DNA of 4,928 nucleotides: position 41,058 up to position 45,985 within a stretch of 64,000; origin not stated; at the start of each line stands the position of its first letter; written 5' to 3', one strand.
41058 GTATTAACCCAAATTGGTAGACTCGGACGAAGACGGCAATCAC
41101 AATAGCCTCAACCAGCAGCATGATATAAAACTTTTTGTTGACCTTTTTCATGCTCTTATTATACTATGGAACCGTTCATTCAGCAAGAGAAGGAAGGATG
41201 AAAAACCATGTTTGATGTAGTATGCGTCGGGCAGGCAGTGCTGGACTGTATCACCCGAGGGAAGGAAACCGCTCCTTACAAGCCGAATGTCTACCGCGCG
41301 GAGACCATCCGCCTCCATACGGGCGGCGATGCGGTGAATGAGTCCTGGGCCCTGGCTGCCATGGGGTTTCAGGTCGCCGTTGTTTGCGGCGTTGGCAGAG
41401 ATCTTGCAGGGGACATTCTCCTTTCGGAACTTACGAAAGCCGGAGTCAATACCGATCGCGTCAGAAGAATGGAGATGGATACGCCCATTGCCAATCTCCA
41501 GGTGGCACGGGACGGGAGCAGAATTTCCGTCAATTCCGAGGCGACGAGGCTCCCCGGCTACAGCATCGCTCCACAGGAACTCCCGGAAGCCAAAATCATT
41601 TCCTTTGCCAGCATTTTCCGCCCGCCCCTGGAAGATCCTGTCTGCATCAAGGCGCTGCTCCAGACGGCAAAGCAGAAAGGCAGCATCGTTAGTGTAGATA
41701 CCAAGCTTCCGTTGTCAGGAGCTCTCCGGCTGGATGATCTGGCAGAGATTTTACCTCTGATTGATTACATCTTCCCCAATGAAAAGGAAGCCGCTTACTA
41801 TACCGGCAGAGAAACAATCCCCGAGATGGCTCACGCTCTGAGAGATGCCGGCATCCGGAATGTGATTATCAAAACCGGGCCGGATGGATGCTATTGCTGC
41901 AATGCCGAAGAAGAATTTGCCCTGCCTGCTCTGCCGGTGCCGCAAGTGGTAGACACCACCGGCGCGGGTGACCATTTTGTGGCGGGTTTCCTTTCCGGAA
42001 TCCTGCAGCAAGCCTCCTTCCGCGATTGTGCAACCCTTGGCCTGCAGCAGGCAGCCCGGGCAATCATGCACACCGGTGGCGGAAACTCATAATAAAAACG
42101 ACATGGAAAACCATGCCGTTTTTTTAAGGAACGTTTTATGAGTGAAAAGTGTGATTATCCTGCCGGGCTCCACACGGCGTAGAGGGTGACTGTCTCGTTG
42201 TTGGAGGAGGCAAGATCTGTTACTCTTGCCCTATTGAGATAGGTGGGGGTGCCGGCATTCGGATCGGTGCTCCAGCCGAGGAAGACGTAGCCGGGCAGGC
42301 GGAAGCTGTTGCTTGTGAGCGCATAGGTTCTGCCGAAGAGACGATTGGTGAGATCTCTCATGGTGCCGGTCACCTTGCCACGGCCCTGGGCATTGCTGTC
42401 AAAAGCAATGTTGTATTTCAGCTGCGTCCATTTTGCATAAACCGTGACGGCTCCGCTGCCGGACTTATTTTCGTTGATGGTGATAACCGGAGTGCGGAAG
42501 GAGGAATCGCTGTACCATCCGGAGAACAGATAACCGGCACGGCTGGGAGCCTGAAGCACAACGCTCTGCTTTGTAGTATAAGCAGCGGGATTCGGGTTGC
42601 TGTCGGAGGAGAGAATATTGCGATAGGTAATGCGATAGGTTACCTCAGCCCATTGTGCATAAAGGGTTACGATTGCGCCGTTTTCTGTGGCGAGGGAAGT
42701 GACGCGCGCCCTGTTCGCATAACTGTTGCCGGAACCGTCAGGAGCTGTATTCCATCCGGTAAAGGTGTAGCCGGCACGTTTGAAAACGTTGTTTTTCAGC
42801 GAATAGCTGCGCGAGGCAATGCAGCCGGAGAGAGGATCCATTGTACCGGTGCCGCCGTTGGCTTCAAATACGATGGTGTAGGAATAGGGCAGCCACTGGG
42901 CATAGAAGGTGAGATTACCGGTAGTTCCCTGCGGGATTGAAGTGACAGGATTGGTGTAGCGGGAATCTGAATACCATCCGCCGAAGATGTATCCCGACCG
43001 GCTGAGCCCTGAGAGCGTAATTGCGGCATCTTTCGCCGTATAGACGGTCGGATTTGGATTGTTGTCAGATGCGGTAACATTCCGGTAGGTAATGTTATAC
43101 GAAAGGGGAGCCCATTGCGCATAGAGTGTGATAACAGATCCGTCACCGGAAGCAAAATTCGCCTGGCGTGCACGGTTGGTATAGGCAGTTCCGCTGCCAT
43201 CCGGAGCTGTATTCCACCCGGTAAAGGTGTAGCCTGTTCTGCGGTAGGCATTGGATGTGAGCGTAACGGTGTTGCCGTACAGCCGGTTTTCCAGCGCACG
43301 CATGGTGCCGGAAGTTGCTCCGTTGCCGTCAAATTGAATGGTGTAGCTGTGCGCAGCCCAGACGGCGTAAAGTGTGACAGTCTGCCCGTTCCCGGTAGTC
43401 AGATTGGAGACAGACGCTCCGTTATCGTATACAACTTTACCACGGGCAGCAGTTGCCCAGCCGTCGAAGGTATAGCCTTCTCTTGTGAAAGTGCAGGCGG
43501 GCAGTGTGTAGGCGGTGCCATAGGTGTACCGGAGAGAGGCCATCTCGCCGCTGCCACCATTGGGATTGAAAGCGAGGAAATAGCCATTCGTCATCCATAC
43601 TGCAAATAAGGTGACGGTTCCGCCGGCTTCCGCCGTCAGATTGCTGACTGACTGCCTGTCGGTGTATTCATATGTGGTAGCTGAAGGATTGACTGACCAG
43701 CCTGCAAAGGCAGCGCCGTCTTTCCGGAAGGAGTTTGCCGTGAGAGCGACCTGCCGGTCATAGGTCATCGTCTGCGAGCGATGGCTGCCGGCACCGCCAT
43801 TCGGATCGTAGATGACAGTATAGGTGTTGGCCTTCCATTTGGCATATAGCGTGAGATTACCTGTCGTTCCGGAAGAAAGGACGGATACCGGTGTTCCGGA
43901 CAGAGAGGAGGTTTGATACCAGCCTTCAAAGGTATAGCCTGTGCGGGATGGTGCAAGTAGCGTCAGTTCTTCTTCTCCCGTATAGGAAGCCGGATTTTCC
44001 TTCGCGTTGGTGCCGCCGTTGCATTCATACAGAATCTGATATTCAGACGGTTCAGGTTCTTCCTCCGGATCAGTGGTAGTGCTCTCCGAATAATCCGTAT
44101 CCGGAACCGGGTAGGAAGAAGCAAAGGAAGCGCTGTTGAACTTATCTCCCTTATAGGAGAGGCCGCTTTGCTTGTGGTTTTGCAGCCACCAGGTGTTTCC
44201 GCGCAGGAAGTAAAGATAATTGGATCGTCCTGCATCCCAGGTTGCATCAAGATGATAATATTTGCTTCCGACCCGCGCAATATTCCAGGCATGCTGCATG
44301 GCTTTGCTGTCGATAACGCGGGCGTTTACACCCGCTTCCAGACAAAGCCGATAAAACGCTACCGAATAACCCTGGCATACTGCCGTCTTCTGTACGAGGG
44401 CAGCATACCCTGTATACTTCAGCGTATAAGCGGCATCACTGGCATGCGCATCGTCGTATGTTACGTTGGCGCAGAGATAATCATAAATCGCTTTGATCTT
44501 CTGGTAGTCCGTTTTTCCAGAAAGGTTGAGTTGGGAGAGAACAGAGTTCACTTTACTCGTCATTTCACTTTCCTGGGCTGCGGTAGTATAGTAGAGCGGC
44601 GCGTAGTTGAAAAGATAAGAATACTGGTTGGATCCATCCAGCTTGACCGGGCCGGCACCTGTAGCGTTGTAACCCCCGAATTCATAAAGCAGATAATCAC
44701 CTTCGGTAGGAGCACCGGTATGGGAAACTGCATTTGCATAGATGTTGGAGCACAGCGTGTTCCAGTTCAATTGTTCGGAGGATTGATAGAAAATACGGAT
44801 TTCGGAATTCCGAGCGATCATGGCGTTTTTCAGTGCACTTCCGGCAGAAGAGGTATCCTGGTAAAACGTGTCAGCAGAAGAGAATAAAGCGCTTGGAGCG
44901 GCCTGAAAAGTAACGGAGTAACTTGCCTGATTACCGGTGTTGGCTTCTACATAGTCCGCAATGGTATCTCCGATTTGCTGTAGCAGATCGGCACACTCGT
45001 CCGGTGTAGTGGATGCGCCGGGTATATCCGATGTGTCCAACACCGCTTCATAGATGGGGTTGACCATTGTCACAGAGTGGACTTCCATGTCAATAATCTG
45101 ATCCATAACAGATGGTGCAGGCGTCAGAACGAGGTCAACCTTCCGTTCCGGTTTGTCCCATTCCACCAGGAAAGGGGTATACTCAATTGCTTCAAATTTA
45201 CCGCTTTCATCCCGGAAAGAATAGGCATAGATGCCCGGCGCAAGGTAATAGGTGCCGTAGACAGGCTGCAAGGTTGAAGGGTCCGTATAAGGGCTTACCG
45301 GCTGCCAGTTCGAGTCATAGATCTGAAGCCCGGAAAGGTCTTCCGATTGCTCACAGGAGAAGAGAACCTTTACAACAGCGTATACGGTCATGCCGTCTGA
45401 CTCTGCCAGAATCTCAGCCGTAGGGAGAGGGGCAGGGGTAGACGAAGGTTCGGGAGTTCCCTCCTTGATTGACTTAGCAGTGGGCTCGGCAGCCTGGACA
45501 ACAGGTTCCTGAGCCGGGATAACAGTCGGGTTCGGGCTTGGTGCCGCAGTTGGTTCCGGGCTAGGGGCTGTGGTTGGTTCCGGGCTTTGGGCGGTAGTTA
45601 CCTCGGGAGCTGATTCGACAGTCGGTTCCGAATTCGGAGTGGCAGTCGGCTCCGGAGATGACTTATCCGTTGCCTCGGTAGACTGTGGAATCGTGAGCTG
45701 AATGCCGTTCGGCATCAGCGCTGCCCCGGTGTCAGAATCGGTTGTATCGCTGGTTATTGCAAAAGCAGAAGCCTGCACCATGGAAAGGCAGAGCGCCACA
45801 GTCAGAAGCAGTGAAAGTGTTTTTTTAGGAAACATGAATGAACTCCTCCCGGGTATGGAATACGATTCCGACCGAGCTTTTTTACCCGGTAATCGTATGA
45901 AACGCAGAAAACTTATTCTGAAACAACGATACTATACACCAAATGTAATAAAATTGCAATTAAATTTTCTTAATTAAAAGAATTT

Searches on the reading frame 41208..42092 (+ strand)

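Call 53: search_protein_families(library=pfam, proteins=[window:41208-42092:+], max_evalue=0.00001)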
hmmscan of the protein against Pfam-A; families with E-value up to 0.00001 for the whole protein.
window:41208-42092:+ (294 aa): 1 family
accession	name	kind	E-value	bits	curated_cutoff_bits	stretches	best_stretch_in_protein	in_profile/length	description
PF00294.29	PfkB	-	1.3e-54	186.1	25.8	1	2-293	2-297/302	pfkB family carbohydrate kinase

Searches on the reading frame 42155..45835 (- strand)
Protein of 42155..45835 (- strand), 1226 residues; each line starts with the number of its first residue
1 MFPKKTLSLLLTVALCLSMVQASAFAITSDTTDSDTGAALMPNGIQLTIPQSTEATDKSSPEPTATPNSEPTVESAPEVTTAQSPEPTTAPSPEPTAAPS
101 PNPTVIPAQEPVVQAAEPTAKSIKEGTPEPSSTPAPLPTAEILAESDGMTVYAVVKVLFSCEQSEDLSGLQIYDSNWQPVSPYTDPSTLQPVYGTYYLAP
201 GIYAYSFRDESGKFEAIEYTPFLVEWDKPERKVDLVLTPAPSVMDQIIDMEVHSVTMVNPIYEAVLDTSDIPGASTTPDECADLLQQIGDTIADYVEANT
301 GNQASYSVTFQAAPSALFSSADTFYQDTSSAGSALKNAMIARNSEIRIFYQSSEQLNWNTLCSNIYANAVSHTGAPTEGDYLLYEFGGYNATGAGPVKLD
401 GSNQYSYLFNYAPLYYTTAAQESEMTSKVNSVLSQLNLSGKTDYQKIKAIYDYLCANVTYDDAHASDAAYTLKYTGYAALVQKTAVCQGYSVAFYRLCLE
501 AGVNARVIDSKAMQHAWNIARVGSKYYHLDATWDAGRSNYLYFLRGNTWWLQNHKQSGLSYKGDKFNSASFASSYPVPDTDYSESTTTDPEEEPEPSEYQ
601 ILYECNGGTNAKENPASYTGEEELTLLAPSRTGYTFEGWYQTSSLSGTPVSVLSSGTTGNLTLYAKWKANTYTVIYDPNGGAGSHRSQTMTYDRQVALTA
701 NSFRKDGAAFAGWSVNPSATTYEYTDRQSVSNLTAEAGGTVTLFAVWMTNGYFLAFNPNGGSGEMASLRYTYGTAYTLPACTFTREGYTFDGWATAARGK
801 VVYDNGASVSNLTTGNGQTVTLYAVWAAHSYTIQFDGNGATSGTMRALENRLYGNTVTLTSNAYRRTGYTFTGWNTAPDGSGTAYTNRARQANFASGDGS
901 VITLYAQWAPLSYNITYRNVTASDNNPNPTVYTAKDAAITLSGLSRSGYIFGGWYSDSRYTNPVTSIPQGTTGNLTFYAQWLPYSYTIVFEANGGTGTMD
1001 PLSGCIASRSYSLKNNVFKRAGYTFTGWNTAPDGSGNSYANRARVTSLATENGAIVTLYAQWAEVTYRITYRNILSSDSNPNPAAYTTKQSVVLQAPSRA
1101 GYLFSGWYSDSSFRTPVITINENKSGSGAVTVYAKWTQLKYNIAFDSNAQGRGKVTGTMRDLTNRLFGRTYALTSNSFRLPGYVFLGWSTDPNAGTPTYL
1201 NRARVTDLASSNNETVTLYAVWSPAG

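Call 53: search_protein_families(library=pfam, proteins=[window:42155-45835:-], max_evalue=0.00001)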
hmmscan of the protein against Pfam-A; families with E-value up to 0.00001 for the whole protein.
window:42155-45835:- (1226 aa): 3 families
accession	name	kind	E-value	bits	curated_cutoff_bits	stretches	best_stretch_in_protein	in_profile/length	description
PF09479.16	Flg_new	-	4.5e-81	267.4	27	7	599-666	1-65/65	Listeria-Bacteroides repeat domain (List_Bact_rpt)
PF18998.6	Flg_new_2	-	2.3e-11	43.9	23.6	0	607-670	10-72/73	Divergent InlB B-repeat domain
PF01841.26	Transglut_core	-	1.2e-10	42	23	1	439-531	10-108/108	Transglutaminase-like superfamily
